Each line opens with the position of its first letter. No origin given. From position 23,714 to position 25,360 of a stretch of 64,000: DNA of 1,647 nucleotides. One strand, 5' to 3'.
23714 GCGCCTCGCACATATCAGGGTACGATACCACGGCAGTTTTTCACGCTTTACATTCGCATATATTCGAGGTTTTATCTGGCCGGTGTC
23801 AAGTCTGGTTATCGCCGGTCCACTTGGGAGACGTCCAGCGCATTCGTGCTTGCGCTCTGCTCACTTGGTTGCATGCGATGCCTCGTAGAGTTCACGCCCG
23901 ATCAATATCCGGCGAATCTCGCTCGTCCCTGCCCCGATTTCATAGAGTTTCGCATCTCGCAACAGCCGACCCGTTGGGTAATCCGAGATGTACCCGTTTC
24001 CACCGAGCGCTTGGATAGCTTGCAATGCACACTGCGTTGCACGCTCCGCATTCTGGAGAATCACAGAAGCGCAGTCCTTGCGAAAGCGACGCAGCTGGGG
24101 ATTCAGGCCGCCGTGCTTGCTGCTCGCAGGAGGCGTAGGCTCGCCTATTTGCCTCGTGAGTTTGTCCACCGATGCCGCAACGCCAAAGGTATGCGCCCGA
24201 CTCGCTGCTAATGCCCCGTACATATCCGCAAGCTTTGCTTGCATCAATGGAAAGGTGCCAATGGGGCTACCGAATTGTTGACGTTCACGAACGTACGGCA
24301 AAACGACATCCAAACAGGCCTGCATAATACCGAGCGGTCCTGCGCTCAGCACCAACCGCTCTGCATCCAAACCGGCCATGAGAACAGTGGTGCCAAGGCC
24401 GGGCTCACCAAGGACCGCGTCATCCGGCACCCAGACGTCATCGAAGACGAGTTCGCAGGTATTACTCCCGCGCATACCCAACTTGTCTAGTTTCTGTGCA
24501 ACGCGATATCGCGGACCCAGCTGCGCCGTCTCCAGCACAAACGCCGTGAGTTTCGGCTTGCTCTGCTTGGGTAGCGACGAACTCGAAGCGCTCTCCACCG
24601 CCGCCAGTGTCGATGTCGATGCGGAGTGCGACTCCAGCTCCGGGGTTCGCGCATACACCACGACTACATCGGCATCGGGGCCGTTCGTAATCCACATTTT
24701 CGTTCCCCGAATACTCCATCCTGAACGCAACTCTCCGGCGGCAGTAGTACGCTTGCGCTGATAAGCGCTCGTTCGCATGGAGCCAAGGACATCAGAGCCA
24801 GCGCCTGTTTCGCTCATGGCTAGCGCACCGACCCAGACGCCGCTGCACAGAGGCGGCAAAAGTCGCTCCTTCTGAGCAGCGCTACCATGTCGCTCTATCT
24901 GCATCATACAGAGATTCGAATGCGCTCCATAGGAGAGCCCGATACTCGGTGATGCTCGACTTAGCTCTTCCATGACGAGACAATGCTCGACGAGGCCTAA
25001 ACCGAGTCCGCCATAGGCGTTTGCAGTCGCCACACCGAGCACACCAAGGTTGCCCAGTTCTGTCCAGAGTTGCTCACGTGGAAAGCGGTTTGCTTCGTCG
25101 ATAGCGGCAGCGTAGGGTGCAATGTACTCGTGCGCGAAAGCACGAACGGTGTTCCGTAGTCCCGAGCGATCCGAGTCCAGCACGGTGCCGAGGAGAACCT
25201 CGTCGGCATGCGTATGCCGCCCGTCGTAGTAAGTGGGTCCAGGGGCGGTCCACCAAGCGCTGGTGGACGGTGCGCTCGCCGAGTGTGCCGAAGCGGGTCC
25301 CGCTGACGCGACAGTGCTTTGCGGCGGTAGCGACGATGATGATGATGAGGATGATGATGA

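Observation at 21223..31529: Metabolic gene cluster: four consecutive leucine-catabolism enzymes (MCCB, IVD, MCCA, AUH) within 10.3 kb of a eukaryotic genome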

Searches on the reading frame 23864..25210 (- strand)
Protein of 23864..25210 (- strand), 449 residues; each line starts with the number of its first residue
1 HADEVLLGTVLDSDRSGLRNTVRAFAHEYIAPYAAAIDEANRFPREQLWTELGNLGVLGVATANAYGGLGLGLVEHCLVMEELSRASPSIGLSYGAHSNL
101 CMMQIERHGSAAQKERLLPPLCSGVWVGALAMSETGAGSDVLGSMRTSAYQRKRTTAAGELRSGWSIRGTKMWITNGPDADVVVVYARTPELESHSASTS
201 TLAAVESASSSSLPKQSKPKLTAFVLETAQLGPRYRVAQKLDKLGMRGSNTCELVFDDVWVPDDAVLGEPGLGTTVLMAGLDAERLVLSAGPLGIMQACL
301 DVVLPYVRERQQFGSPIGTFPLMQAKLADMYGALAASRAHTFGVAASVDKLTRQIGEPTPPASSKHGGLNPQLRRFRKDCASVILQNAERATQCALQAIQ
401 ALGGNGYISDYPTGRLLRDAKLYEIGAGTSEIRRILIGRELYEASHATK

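Call 32: find_homologous_proteins(query=window:23864-25210:-, max_evalue=1e-40)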
Query seq(449 aa) (449 aa): 8000 proteins with E <= 1e-40 among 8000 candidates; the best 120 are listed.
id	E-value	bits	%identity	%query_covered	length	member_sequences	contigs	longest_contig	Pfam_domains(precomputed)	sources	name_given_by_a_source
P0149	2.7e-295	997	100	100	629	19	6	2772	PF02770.25,PF00441.30,PF08028.17,PF02771.22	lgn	-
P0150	1.1e-218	745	78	99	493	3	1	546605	PF02770.25,PF00441.30,PF02771.22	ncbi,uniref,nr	ncbi:hypothetical protein F1559_003584 [Cyanidiococcus yangmingshanensis]|uniref:Isovaleryl-CoA dehy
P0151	3.9e-212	723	77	96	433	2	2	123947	PF02770.25,PF00441.30,PF08028.17,PF02771.22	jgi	jgi:isovaleryl-CoA dehydrogenase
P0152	2.9e-168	579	64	99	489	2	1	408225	PF02770.25,PF00441.30,PF08028.17,PF02771.22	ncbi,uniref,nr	ncbi:hypothetical protein CDCA_CDCA12G3507 [Cyanidium caldarium]|uniref:Isovaleryl-CoA dehydrogenase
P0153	9.1e-160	551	63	98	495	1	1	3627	PF02770.25,PF00441.30,PF08028.17,PF02771.22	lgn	-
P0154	9.3e-135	468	57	98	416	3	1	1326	PF02770.25,PF00441.30,PF08028.17,PF02771.22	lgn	-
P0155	4.4e-134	466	56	100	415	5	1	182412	PF02770.25,PF00441.30,PF08028.17,PF02771.22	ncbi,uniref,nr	ncbi:hypothetical protein GAYE_SCF37G5140 [Galdieria yellowstonensis]|uniref:Isovaleryl-CoA dehydrog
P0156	6.6e-132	459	58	95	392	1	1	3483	PF02770.25,PF00441.30,PF08028.17,PF02771.22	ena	-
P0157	6.7e-132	459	59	95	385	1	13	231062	PF02770.25,PF00441.30,PF08028.17,PF02771.22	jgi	jgi:Acyl-CoA dehydrogenases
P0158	6.7e-132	459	59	95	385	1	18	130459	PF02770.25,PF00441.30,PF08028.17,PF02771.22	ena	-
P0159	7.0e-132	459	59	95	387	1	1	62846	PF02770.25,PF00441.30,PF08028.17,PF02771.22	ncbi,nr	ncbi:MAG: isovaleryl-CoA dehydrogenase [Pseudomonadota bacterium]|nr:MAG: acyl-CoA dehydrogenase [Ps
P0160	2.7e-131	457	57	97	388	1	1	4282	PF02770.25,PF00441.30,PF08028.17,PF02771.22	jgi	jgi:isovaleryl-CoA dehydrogenase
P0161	2.8e-131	457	55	98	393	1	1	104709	PF02770.25,PF00441.30,PF08028.17,PF02771.22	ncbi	-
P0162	3.2e-131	456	56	99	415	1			PF02770.25,PF00441.30,PF08028.17,PF02771.22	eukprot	eukprot:jgi/Galph1/2037/GphlegSOOS_G722.1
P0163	1.1e-130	455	57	95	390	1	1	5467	PF02770.25,PF00441.30,PF08028.17,PF02771.22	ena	-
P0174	7.9e-130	452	54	97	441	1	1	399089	PF02770.25,PF00441.30,PF08028.17,PF02771.22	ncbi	ncbi:Isovaleryl-CoA dehydrogenase, mitochondrial [Balamuthia mandrillaris]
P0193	3.7e-129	450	-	-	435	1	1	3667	PF02770.25,PF00441.30,PF08028.17,PF02771.22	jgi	jgi:isovaleryl-CoA dehydrogenase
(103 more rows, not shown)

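Call 33: find_encoding_contigs(protein=P0155, flank=10000, max_places=3)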
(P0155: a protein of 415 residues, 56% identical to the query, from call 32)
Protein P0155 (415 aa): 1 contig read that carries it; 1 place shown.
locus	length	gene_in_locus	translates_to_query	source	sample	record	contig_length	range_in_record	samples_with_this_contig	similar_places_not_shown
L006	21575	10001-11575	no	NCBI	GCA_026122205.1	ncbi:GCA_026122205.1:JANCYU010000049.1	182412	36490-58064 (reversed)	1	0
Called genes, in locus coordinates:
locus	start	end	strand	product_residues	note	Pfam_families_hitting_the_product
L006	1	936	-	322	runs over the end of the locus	PF01269:Fibrillarin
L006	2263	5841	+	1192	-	-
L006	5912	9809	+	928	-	PF04675:DNA_ligase_A_N, PF01068:DNA_ligase_A_M, PF09414:RNA_ligase (weak), PF04679:DNA_ligase_A_C, PF00533:BRCT (weak)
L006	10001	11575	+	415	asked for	PF02771:Acyl-CoA_dh_N, PF02770:Acyl-CoA_dh_M, PF00441:Acyl-CoA_dh_1, PF08028:Acyl-CoA_dh_2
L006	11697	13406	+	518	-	-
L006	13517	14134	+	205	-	-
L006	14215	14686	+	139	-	PF02656:DUF202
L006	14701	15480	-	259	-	PF00117:GATase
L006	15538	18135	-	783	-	-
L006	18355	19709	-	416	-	PF01053:Cys_Met_Meta_PP, PF00155:Aminotran_1_2 (weak), PF00266:Aminotran_5 (weak)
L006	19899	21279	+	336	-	PF01042:Ribonuc_L-PSP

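Call 34: find_encoding_contigs(protein=P0174, flank=10000, max_places=2)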
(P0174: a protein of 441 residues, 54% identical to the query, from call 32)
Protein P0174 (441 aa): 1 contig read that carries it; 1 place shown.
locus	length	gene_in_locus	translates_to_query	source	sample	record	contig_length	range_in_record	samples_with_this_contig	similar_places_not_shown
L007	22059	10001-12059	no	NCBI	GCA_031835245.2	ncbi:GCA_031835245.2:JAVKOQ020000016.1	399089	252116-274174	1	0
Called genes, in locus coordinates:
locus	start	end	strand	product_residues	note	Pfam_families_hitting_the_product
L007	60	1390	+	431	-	PF00226:DnaJ, PF01556:DnaJ_C, PF00684:DnaJ_CXXCXGXG (weak)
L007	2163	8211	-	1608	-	PF03456:uDENN, PF02141:DENN, PF04784:DUF547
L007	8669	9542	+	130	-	PF10276:zf-CHCC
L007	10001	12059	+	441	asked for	PF02771:Acyl-CoA_dh_N, PF02770:Acyl-CoA_dh_M, PF00441:Acyl-CoA_dh_1, PF08028:Acyl-CoA_dh_2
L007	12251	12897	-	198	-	-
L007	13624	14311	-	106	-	PF05456:eIF_4EBP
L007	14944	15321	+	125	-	PF00453:Ribosomal_L20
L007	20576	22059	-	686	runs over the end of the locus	PF00069:Pkinase, PF07714:PK_Tyr_Ser-Thr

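Call 56: find_encoding_contigs(protein=P0153, flank=5000, max_places=3)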
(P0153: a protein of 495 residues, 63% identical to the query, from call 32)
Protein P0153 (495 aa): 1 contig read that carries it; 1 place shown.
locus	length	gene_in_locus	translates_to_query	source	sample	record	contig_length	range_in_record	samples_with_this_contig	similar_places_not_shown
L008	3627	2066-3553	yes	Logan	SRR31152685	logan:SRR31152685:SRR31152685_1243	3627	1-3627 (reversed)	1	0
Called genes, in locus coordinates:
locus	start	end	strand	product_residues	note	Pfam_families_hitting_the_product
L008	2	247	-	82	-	?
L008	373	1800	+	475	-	PF01008:IF-2B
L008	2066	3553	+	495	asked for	PF02771:Acyl-CoA_dh_N, PF02770:Acyl-CoA_dh_M, PF00441:Acyl-CoA_dh_1, PF08028:Acyl-CoA_dh_2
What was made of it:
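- The 5' neighbour of IVD in another cyanidiophyte-like contig is an IF-2B family gene, not MCCA (call 56).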

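Call 57: find_encoding_contigs(protein=P0193, flank=5000, max_places=3)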
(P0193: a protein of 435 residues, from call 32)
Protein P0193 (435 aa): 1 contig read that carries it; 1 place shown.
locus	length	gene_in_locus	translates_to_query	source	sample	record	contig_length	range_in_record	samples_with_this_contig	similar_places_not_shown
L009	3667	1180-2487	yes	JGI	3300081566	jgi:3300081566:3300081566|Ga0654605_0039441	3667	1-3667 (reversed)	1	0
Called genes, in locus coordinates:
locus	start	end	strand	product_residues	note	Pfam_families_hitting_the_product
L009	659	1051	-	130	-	-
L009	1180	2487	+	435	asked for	PF02771:Acyl-CoA_dh_N, PF02770:Acyl-CoA_dh_M, PF00441:Acyl-CoA_dh_1, PF08028:Acyl-CoA_dh_2, PF00441:Acyl-CoA_dh_1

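Call 71: search_solved_structures(query=window:23864-25210:-, max_evalue=1e-100, show_alignments=3)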
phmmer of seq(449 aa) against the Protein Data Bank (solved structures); distinct sequences matched with E-value up to 1e-100: 5.
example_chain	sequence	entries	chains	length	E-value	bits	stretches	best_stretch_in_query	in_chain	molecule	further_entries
4o5m_A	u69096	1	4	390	7e-130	437.1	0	221-444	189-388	Isovaleryl-CoA dehydrogenase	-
4kto_A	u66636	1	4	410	1.6e-126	426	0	10-190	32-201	isovaleryl-CoA dehydrogenase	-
1ivh_A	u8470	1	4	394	1.4e-116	393.3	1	11-441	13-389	ISOVALERYL-COA DEHYDROGENASE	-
8sgr_A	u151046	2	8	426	2.2e-116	392.7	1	11-441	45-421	Isovaleryl-CoA dehydrogenase, mitochondrial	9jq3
9jq4_A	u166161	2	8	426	1.6e-115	389.8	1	11-441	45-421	Isovaleryl-CoA dehydrogenase, mitochondrial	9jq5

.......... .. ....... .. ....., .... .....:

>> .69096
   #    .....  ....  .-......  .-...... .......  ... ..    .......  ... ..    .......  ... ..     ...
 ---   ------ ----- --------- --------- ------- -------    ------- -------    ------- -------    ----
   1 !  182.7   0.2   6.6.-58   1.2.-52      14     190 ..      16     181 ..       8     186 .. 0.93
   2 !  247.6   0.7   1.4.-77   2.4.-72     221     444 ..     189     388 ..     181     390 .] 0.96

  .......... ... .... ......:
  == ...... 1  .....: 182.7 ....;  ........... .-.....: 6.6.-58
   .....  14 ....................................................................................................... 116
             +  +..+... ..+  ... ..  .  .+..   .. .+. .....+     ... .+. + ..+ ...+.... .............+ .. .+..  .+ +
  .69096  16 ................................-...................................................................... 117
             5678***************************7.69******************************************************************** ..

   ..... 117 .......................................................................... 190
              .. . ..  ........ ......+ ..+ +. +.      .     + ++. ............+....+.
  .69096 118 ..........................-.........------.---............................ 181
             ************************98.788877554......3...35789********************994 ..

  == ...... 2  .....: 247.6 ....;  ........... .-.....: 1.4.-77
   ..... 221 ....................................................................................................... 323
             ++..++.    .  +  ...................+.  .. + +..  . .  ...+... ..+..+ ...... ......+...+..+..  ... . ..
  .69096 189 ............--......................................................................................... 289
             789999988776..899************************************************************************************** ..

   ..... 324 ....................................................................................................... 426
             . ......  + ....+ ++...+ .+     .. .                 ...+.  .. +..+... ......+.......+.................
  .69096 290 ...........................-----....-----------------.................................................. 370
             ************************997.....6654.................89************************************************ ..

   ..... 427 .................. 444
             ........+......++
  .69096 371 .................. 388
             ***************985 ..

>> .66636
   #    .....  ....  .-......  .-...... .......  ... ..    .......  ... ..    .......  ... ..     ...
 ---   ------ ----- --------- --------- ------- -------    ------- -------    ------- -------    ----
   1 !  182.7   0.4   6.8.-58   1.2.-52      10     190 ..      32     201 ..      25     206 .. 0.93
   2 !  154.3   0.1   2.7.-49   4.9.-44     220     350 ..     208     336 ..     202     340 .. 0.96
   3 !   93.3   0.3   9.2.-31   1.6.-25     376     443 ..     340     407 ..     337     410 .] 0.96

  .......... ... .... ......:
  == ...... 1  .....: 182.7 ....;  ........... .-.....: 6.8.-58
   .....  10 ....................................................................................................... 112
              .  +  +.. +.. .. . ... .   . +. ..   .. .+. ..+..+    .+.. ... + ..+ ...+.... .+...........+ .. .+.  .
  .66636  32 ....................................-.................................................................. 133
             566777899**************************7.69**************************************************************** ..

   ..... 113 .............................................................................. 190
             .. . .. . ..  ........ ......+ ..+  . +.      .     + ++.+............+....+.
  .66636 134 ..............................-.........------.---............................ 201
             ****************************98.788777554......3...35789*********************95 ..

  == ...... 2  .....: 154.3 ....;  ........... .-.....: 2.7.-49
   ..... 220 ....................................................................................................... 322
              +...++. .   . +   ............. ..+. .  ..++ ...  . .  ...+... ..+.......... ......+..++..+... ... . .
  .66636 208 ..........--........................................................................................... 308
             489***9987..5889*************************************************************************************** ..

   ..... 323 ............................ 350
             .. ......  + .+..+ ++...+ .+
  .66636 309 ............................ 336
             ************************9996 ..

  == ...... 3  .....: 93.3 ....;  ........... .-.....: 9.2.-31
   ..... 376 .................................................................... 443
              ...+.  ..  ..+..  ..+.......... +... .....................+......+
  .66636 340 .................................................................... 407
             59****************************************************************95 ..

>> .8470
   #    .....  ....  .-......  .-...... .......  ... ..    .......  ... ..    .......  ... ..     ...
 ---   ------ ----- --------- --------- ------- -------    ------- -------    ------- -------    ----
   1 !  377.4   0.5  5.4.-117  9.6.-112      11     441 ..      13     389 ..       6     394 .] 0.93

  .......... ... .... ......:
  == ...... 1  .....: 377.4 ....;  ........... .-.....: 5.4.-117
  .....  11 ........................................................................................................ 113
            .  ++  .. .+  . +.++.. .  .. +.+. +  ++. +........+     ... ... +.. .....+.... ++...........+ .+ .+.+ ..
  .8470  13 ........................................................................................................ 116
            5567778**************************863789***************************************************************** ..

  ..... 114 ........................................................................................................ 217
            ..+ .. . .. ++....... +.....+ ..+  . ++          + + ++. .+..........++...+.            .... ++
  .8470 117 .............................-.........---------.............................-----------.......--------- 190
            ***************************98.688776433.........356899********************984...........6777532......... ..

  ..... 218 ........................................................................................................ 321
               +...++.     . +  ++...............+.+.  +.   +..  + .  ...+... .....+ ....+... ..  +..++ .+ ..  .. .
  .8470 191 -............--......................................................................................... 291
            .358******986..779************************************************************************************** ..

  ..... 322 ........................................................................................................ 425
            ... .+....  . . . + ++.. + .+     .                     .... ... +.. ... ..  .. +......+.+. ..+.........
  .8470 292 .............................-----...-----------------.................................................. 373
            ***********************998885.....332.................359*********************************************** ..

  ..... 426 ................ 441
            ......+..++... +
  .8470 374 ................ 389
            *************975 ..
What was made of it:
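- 23861..25759 (-): CMT072C, isovaleryl-CoA dehydrogenase, 632 aa as annotated. It has a long N-terminal extension with a poly-Ser run; the ACAD core starts at about residue 195. Catalytic Glu254 and Gly374/Ala375 (human numbering) are conserved (call 71).
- On Isovaleryl-CoA dehydrogenase (EC 1.3.8.4): The alignment to 1ivh_A shows LDAERLV (Glu aligned to E254) and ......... (G374, A375) (call 71).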
